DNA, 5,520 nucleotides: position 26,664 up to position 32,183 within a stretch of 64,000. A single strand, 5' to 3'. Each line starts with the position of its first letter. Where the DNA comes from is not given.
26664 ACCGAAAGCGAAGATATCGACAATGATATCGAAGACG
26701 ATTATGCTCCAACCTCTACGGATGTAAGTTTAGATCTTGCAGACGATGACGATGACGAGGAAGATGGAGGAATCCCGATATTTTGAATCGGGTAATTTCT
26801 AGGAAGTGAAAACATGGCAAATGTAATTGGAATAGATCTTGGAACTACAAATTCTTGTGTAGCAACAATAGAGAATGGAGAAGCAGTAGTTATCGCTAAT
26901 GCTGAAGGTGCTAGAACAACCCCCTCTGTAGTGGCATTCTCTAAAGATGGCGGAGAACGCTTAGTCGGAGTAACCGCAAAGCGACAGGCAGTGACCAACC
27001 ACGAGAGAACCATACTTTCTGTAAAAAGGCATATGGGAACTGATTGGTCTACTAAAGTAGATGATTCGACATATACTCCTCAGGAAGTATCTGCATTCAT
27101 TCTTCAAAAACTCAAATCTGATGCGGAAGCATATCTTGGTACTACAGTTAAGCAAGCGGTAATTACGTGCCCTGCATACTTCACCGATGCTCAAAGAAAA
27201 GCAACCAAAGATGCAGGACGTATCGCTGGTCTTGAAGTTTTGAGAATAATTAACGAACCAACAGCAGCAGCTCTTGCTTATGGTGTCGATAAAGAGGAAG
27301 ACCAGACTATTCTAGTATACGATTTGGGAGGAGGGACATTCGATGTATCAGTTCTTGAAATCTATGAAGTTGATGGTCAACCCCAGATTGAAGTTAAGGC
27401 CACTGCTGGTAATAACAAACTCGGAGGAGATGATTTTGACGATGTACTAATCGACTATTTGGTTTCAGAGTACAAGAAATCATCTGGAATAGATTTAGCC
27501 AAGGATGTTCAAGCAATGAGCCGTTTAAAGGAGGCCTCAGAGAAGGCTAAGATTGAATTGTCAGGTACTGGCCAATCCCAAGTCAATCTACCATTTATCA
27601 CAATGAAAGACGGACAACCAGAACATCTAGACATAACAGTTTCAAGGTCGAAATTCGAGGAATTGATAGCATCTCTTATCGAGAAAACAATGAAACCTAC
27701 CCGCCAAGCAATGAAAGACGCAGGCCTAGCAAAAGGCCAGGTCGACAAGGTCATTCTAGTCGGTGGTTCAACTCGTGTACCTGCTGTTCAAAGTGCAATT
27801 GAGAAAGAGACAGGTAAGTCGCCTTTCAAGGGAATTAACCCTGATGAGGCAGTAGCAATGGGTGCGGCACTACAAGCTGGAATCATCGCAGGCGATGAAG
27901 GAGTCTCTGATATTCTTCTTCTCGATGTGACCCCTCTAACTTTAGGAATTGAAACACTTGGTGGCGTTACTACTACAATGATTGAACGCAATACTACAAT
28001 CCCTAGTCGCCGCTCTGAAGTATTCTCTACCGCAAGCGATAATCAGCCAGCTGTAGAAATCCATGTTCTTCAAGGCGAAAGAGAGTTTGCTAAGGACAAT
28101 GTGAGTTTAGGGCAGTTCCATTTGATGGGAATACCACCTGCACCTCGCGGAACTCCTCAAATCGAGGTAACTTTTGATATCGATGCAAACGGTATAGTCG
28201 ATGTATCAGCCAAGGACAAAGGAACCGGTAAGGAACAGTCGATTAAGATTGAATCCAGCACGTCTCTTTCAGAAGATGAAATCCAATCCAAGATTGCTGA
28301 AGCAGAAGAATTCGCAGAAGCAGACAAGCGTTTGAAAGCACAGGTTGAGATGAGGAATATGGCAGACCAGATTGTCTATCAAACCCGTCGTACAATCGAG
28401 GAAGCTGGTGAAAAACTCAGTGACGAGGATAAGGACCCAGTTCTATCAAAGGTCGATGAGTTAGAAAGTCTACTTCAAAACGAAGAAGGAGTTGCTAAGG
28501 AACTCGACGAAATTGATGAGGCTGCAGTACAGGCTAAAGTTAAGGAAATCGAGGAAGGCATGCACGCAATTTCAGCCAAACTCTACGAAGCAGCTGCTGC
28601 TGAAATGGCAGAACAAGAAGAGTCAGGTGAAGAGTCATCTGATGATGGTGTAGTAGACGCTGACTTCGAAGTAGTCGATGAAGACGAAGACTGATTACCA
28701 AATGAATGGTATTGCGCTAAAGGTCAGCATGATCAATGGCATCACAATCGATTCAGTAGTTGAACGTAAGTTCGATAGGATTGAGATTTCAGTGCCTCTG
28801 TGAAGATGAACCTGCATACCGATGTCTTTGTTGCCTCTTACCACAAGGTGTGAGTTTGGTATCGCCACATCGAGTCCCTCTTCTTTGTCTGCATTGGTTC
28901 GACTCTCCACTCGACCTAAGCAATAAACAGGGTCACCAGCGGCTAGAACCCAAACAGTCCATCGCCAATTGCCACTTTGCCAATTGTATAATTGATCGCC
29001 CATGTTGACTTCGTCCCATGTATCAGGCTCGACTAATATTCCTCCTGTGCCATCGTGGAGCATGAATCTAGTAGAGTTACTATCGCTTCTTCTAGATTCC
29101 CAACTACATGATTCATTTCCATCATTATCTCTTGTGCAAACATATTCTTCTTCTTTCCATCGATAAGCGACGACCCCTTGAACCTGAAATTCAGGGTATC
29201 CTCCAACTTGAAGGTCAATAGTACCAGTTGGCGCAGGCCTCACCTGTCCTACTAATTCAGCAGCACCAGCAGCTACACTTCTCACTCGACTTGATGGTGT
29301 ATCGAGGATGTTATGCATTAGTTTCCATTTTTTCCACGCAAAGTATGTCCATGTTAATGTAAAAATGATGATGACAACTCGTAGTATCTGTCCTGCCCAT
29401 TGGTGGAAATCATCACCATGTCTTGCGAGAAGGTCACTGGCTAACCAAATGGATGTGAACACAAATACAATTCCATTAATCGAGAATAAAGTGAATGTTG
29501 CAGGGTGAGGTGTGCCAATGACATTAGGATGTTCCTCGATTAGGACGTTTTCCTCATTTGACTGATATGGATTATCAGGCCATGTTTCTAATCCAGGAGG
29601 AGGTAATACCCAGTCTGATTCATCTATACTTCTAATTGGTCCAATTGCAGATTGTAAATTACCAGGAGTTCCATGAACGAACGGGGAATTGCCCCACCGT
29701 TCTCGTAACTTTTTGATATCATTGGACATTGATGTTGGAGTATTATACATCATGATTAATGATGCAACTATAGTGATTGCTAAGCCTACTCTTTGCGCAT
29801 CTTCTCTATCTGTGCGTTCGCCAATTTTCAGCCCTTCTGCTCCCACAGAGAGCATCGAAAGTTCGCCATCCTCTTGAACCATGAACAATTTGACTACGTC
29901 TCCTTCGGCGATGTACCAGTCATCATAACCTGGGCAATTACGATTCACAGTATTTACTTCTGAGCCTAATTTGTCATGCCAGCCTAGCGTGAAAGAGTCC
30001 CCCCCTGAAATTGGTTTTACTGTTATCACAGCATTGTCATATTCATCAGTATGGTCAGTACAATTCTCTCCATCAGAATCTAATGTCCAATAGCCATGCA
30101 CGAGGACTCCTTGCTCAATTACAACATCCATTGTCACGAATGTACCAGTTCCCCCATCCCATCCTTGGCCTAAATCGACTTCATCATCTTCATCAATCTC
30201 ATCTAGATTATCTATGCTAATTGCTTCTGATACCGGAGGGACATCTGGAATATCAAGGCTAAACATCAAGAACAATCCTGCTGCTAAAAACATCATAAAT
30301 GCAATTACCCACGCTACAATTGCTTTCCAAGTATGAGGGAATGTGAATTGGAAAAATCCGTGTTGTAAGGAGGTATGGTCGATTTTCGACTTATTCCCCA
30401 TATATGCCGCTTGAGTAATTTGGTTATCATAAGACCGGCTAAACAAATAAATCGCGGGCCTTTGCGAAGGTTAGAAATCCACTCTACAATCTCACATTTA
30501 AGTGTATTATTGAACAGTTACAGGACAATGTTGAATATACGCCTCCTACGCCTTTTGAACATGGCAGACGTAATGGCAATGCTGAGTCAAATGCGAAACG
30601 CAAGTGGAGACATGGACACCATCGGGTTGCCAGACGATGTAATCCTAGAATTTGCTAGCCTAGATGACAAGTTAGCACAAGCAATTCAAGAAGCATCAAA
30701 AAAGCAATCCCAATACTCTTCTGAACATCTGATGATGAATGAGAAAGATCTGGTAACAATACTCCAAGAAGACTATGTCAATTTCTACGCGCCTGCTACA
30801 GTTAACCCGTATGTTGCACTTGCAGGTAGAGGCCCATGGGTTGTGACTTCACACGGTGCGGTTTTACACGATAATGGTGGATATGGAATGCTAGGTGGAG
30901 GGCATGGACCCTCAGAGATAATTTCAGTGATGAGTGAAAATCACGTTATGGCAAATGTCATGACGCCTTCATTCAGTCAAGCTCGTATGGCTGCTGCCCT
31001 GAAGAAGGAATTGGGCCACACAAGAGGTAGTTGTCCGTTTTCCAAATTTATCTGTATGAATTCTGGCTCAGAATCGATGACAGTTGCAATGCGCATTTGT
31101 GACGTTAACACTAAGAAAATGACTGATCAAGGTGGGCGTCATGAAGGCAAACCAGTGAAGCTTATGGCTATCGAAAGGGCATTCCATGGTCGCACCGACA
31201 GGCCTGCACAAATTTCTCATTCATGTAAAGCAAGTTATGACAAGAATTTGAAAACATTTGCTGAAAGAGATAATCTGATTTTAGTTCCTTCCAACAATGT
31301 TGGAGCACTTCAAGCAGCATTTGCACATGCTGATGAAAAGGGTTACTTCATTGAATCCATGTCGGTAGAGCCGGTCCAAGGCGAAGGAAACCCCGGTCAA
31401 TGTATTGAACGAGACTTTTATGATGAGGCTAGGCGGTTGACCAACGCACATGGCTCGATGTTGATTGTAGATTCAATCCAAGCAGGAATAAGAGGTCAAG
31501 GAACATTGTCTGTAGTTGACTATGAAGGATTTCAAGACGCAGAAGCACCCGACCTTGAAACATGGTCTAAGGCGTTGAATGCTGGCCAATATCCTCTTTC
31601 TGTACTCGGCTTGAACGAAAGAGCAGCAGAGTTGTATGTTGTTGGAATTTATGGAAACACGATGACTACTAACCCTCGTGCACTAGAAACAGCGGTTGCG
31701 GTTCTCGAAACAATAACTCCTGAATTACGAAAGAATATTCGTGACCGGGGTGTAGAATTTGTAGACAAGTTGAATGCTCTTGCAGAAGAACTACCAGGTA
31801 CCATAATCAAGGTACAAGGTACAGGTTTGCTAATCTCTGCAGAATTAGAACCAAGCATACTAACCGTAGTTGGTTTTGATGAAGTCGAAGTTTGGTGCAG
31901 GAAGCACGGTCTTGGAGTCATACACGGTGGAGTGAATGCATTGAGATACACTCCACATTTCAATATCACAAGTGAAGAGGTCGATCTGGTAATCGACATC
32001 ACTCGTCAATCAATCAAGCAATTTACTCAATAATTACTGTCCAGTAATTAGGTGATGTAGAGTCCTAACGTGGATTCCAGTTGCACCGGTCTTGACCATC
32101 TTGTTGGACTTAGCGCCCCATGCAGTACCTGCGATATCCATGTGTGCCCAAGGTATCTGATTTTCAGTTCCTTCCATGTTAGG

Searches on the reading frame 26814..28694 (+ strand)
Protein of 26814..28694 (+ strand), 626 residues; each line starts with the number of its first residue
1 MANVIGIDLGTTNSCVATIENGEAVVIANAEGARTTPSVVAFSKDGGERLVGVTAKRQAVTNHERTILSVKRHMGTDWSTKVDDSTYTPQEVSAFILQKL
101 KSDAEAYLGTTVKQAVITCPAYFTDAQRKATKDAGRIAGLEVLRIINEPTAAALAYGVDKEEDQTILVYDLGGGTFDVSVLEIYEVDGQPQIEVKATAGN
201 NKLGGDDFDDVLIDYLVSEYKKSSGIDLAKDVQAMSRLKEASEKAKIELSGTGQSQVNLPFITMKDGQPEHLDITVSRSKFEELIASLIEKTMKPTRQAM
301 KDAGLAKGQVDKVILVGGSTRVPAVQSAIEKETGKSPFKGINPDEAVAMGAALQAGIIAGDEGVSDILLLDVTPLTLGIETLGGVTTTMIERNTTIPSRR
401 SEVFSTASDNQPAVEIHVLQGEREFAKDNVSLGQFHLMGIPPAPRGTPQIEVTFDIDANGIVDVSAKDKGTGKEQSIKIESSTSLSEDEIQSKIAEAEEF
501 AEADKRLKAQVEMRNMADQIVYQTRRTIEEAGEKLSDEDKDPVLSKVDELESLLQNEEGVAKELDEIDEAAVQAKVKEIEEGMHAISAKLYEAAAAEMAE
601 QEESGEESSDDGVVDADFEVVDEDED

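Call 77: search_protein_families(library=pfam, proteins=[window:26814-28694:+], max_evalue=0.00001)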
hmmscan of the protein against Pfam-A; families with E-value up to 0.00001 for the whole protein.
window:26814-28694:+ (626 aa): 2 families
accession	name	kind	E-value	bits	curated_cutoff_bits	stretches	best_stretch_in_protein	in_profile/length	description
PF00012.26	HSP70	-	5.1e-232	771.8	20.6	1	4-591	1-598/599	Hsp70 protein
PF06723.19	MreB_Mbl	-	2.8e-23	82.7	27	1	4-352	3-316/327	MreB/Mbl protein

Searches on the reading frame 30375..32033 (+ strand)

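Call 63: search_protein_families(library=pfam, proteins=[window:30375-32033:+], max_evalue=0.001)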
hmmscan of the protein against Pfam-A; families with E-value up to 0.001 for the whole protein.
window:30375-32033:+ (552 aa): 1 family
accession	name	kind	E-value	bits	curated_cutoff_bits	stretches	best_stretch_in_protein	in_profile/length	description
PF00202.27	Aminotran_3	-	1.5e-39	136.3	30.5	1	146-544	11-400/403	Aminotransferase class-III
